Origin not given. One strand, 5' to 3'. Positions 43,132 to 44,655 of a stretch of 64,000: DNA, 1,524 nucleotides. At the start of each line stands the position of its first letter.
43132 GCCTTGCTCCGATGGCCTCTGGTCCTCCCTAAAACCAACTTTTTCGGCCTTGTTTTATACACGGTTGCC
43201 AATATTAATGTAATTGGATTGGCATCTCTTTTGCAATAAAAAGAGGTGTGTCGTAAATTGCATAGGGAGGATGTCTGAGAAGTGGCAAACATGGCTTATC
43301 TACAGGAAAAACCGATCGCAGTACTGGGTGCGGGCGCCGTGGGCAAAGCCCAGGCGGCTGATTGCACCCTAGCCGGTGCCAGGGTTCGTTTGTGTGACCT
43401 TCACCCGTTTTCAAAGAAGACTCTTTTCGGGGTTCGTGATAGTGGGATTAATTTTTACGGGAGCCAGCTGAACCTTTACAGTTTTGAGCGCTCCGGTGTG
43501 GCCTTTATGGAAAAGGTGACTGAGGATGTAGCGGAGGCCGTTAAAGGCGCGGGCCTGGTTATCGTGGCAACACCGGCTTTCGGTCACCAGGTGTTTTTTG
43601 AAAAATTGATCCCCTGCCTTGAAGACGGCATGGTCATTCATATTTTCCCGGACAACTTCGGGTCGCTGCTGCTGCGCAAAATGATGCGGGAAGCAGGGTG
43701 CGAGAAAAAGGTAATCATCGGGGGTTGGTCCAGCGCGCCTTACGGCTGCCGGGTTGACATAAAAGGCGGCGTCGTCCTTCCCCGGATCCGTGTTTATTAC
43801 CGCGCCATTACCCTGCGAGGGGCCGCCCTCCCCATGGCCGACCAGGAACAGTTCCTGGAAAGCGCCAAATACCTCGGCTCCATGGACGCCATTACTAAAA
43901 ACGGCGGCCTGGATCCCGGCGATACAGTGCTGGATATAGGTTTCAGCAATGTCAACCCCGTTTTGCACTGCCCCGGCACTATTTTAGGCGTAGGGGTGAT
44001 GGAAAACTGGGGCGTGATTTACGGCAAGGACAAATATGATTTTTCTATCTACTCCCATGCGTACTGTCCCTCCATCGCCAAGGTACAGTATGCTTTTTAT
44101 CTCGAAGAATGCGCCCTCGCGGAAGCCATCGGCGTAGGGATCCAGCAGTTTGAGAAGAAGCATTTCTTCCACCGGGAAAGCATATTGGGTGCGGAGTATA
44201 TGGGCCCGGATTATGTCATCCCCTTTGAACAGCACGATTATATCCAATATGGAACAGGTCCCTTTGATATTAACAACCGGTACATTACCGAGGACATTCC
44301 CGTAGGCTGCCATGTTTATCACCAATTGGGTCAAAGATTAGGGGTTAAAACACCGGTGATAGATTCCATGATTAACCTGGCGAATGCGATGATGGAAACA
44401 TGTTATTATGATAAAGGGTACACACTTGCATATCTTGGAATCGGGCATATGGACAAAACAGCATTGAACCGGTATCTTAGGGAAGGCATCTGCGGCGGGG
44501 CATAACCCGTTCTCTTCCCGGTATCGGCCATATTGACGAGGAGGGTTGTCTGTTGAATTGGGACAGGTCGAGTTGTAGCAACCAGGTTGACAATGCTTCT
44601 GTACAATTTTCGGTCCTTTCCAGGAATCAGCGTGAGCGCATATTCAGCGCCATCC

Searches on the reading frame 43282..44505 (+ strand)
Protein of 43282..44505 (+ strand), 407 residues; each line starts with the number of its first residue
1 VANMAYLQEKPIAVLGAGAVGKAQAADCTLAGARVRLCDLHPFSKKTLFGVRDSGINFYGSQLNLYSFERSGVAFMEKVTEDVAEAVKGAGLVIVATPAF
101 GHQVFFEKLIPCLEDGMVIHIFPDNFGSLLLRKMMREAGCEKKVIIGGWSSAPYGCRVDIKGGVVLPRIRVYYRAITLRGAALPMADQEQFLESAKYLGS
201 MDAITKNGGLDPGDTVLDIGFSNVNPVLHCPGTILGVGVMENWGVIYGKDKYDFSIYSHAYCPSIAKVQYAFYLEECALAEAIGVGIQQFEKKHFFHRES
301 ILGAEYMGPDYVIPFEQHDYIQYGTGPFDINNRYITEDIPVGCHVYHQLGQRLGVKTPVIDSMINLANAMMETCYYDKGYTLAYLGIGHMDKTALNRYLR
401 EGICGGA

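Call 3: search_protein_families(library=pfam, proteins=[window:43282-44505:+])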
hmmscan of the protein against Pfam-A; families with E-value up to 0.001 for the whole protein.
window:43282-44505:+ (407 aa): 2 families
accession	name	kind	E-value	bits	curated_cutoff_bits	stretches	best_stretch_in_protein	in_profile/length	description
PF02317.23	Octopine_DH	-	3e-32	112.1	30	1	214-371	3-150/150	NAD/NADP octopine/nopaline dehydrogenase, alpha-helical domain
PF07991.19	KARI_N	-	0.00055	20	20.6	0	7-37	2-32/165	Acetohydroxy acid isomeroreductase, NADPH-binding domain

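Call 4: search_protein_families(library=ncbifam, proteins=[window:43282-44505:+])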
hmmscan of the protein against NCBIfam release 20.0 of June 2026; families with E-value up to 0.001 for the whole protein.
window:43282-44505:+ (407 aa): 2 families
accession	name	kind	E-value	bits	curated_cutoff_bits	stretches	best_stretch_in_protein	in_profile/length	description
NF011211.0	PRK14618.1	equivalog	0.00022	20.5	489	1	9-109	4-94/328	NAD(P)H-dependent glycerol-3-phosphate dehydrogenase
NF000942.0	PRK00094.1-4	subfamily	0.00061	19.1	257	0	10-119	3-102/334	NAD(P)H-dependent glycerol-3-phosphate dehydrogenase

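Call 31: search_protein_families(library=ncbifam, proteins=[window:43282-44505:+], max_evalue=0.1)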
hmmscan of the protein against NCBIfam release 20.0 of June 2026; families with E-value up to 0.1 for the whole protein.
window:43282-44505:+ (407 aa): 12 families
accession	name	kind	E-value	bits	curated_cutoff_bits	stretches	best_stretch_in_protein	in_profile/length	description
NF011211.0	PRK14618.1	equivalog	0.00022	20.5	489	1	9-109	4-94/328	NAD(P)H-dependent glycerol-3-phosphate dehydrogenase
NF000942.0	PRK00094.1-4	subfamily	0.00061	19.1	257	1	10-119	3-102/334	NAD(P)H-dependent glycerol-3-phosphate dehydrogenase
NF042925.1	FHMPC_DH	equivalog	0.0012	18.3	500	1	12-98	3-86/304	5-formyl-3-hydroxy-2-methylpyridine 4-carboxylate 5-dehydrogenase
TIGR00745.1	apbA_panE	subfamily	0.0028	17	141.35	1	12-64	2-50/305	2-dehydropantoate 2-reductase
NF004783.0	PRK06129.1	equivalog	0.0035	16.8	347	1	10-93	3-86/315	3-hydroxyacyl-CoA dehydrogenase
NF006143.0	PRK08293.1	equivalog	0.0051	16.1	312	1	10-115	5-113/291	3-hydroxyacyl-CoA dehydrogenase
NF005716.0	PRK07531.1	equivalog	0.0053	15.5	592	1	11-86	6-81/495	carnitine 3-dehydrogenase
NF004017.0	PRK05479.1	equivalog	0.012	14.4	336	0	2-37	10-45/337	ketol-acid reductoisomerase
NF005694.0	PRK07502.1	equivalog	0.018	14.3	409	1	73-119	50-96/310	prephenate/arogenate dehydrogenase family protein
NF000940.0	PRK00094.1-2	subfamily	0.029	13.9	202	1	11-116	2-96/330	NAD(P)H-dependent glycerol-3-phosphate dehydrogenase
NF005091.0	PRK06522.2-2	equivalog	0.067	12.4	252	0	12-39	4-33/302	2-dehydropantoate 2-reductase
NF003739.0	PRK05335.1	equivalog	0.085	11.6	262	0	9-45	3-39/441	methylenetetrahydrofolate--tRNA-(uracil(54)-C(5))-methyltransferase (FADH(2)-oxidizing) TrmFO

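Call 50: search_solved_structures(query=window:43282-44502:+, max_evalue=0.01)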
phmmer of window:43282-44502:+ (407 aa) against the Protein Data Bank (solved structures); distinct sequences matched with E-value up to 0.01: 3.
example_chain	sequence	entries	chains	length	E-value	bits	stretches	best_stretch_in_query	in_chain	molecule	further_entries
1bg6_A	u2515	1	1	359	1.3e-21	80.1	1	7-391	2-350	N-(1-D-CARBOXYLETHYL)-L-NORVALINE DEHYDROGENASE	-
3iqd_B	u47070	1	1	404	5.6e-10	41.8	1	78-162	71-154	Octopine dehydrogenase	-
3c7a_A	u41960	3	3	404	6.2e-10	41.7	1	78-162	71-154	Octopine dehydrogenase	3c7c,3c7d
